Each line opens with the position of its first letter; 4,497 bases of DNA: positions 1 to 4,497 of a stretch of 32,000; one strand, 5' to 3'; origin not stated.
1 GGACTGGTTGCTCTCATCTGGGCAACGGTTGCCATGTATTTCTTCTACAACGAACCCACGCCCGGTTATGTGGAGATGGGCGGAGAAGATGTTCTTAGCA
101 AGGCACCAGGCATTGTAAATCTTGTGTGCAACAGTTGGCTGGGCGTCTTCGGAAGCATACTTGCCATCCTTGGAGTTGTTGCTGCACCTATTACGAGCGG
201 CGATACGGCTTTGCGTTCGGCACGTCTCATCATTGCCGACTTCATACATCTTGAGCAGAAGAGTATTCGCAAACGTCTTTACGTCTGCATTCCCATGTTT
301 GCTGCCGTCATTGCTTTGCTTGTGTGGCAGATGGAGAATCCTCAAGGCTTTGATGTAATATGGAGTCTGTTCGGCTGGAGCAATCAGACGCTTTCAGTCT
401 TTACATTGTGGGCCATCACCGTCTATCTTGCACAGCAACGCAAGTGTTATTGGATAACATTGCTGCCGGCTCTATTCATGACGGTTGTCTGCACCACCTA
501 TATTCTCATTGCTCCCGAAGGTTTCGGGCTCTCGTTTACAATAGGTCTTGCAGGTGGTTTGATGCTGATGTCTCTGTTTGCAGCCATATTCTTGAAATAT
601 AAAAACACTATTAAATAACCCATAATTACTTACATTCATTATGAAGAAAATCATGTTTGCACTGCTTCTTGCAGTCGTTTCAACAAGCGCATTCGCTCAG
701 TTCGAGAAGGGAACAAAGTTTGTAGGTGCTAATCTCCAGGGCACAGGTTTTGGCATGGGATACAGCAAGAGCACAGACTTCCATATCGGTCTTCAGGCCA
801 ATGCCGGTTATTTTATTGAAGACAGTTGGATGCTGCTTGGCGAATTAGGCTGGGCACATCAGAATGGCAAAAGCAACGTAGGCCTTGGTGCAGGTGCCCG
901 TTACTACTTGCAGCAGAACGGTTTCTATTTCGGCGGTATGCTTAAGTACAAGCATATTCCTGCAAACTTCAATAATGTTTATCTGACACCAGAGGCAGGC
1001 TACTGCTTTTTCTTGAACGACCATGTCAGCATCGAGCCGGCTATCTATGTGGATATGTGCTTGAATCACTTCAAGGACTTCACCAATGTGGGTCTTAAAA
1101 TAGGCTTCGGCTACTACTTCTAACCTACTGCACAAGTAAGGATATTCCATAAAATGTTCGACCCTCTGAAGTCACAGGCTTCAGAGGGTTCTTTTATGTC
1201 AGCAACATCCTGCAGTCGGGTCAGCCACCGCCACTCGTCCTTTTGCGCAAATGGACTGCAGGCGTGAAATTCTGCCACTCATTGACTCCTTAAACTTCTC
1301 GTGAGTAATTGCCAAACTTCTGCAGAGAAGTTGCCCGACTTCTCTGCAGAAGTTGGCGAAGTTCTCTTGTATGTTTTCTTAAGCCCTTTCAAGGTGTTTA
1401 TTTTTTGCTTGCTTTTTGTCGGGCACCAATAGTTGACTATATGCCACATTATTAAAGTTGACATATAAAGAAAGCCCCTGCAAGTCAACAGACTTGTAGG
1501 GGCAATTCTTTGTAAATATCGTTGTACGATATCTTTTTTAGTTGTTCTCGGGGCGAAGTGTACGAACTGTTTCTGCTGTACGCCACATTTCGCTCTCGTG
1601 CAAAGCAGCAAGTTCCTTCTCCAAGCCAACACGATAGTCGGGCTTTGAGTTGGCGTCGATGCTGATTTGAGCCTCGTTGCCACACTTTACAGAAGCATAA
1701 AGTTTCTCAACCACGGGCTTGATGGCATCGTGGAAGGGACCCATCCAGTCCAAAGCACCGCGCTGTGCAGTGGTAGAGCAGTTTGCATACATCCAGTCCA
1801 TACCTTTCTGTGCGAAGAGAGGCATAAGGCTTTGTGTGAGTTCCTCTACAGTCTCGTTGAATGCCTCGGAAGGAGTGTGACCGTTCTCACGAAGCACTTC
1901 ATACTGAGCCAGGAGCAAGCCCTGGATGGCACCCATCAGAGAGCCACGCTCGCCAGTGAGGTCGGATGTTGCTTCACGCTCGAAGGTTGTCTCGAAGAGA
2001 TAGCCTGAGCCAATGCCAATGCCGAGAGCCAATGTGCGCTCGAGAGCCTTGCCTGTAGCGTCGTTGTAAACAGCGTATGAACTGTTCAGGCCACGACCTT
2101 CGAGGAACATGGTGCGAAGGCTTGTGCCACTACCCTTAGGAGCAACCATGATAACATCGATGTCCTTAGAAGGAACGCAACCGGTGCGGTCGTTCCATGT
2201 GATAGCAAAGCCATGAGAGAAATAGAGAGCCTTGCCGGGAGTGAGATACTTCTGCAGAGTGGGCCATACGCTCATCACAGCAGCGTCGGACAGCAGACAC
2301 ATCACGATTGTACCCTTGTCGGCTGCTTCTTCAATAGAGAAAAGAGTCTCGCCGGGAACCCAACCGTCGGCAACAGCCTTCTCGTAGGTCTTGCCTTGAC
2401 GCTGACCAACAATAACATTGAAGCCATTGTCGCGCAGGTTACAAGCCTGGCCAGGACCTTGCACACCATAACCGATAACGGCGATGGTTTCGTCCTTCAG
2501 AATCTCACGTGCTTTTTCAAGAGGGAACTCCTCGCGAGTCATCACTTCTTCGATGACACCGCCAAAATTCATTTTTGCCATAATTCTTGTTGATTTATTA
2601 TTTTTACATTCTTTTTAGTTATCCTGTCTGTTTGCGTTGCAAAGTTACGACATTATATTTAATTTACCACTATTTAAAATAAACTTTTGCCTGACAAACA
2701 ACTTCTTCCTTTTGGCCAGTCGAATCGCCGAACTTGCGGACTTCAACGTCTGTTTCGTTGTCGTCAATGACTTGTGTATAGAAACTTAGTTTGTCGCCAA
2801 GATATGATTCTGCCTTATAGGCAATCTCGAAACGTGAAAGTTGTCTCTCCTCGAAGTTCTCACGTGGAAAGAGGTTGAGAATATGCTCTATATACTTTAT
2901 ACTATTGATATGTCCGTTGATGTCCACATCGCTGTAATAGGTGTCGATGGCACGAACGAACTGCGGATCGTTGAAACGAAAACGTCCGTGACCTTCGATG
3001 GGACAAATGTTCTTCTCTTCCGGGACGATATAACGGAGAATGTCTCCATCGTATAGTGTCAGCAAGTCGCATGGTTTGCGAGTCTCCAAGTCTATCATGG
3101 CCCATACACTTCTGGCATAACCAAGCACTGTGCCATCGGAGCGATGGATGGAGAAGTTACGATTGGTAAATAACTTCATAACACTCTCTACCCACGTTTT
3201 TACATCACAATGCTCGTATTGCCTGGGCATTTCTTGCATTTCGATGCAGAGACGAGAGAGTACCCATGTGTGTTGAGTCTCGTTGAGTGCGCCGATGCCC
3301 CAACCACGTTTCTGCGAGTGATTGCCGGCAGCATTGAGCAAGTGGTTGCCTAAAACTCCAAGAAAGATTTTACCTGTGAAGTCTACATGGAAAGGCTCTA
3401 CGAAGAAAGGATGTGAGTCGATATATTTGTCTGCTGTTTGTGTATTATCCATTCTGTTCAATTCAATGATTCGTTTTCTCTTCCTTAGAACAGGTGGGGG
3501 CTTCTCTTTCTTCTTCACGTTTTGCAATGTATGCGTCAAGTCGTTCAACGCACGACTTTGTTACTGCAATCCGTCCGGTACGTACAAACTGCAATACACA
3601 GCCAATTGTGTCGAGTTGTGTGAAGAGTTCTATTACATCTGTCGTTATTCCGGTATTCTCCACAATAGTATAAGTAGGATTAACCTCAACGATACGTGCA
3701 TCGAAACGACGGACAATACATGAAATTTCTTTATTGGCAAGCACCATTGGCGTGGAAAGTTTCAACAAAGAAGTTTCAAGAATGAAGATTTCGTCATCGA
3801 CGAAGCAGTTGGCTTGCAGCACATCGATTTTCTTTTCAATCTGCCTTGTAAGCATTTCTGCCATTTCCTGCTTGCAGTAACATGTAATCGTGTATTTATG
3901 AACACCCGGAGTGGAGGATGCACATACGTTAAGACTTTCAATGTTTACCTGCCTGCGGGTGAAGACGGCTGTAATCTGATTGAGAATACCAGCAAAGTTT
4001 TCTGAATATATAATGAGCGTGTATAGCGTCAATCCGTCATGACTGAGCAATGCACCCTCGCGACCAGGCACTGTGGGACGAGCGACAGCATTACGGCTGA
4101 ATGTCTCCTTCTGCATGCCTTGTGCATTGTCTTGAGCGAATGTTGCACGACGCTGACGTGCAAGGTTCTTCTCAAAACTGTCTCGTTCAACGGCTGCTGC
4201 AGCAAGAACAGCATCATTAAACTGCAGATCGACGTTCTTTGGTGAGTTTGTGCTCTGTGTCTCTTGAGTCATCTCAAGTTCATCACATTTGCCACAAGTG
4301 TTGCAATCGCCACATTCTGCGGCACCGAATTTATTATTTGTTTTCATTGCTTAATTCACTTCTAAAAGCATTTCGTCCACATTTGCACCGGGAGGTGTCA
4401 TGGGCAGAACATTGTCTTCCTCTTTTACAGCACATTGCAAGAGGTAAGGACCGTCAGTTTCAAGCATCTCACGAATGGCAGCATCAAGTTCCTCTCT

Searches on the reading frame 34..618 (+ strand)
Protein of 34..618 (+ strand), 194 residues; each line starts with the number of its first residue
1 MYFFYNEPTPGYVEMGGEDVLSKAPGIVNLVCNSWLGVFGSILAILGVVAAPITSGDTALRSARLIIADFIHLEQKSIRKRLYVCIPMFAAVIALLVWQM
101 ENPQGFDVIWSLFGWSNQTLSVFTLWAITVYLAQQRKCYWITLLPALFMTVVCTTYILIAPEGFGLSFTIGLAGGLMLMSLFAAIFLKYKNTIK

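Call 77: search_protein_families(library=pfam, proteins=[window:34-618:+], max_evalue=0.001)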
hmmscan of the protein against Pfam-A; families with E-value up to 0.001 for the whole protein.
window:34-618:+ (194 aa): 1 family
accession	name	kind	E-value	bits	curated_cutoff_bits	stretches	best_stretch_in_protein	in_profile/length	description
PF02554.20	CstA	-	9.6e-15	54.7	27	1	31-154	426-558/560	Carbon starvation protein CstA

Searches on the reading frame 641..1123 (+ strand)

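Call 77: search_protein_families(library=pfam, proteins=[window:641-1123:+], max_evalue=0.001)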
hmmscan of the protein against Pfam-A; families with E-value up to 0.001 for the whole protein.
window:641-1123:+ (160 aa): 1 family
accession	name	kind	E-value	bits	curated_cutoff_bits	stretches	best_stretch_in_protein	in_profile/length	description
PF13505.12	OMP_b-brl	-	5.4e-08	33.6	28.7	1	6-158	2-138/175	Outer membrane protein beta-barrel domain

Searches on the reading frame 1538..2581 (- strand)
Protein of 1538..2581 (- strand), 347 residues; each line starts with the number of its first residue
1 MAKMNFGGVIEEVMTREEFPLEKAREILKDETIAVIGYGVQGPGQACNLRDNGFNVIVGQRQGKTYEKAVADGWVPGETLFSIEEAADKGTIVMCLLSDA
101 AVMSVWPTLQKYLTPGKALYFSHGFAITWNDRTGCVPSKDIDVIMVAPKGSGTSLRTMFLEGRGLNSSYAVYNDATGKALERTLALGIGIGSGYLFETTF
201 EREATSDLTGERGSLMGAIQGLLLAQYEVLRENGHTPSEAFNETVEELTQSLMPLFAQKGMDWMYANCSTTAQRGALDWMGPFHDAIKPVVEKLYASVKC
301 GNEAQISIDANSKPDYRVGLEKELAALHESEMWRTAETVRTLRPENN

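Call 77: search_protein_families(library=pfam, proteins=[window:1538-2581:-], max_evalue=0.001)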
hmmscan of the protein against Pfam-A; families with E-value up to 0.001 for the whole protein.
window:1538-2581:- (347 aa): 3 families
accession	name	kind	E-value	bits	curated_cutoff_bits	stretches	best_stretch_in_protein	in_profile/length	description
PF07991.19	KARI_N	-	3.2e-42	144.3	20.6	1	28-192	2-161/165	Acetohydroxy acid isomeroreductase, NADPH-binding domain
PF01450.25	KARI_C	-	1.8e-37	129.3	29.1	1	200-344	1-143/144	Ketol-acid reductoisomerase, C-terminal domain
PF03446.21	NAD_binding_2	-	2.2e-07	31.5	21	1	32-119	1-89/161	NAD binding domain of 6-phosphogluconate dehydrogenase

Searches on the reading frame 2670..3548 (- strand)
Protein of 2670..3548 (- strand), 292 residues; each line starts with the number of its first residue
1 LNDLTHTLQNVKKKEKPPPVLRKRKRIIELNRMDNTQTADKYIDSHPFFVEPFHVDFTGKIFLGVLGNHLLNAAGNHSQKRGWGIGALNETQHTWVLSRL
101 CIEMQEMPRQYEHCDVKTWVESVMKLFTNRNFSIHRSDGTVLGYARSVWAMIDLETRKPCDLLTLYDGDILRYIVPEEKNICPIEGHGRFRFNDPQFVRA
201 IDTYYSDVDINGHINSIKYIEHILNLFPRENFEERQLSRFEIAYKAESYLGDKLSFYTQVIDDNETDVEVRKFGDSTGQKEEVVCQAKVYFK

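Call 77: search_protein_families(library=pfam, proteins=[window:2670-3548:-], max_evalue=0.001)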
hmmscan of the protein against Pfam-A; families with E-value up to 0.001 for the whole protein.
window:2670-3548:- (292 aa): 3 families
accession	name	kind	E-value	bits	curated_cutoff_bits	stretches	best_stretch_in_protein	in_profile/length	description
PF01643.23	Acyl-ACP_TE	-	2.8e-20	72.8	23.7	1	50-162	10-123/131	Acyl-ACP thioesterase N-terminal domain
PF20791.3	Acyl-ACP_TE_C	-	1.9e-11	44.5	21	1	200-287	11-95/101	Acyl-ACP thioesterase C-terminal domain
PF13279.12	4HBT_2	-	0.00052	20.9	25.5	0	206-269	4-80/122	Thioesterase-like superfamily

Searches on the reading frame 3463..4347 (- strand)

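Call 77: search_protein_families(library=pfam, proteins=[window:3463-4347:-], max_evalue=0.001)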
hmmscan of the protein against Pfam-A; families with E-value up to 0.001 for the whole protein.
window:3463-4347:- (294 aa): 4 families
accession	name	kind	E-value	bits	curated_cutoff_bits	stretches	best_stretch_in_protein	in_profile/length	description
PF10369.15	ALS_ss_C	-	2.9e-14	53.3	23.2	1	191-264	2-73/74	Small subunit of acetolactate synthase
PF22629.2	ACT_AHAS_ss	-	1e-10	42.1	27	1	113-178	3-67/67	AHAS small subunit-like ACT domain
PF13710.12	ACT_5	-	2.5e-07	30.8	27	1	120-178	4-61/62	ACT domain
PF01842.31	ACT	-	1.6e-06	28.2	27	1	109-156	1-47/66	ACT domain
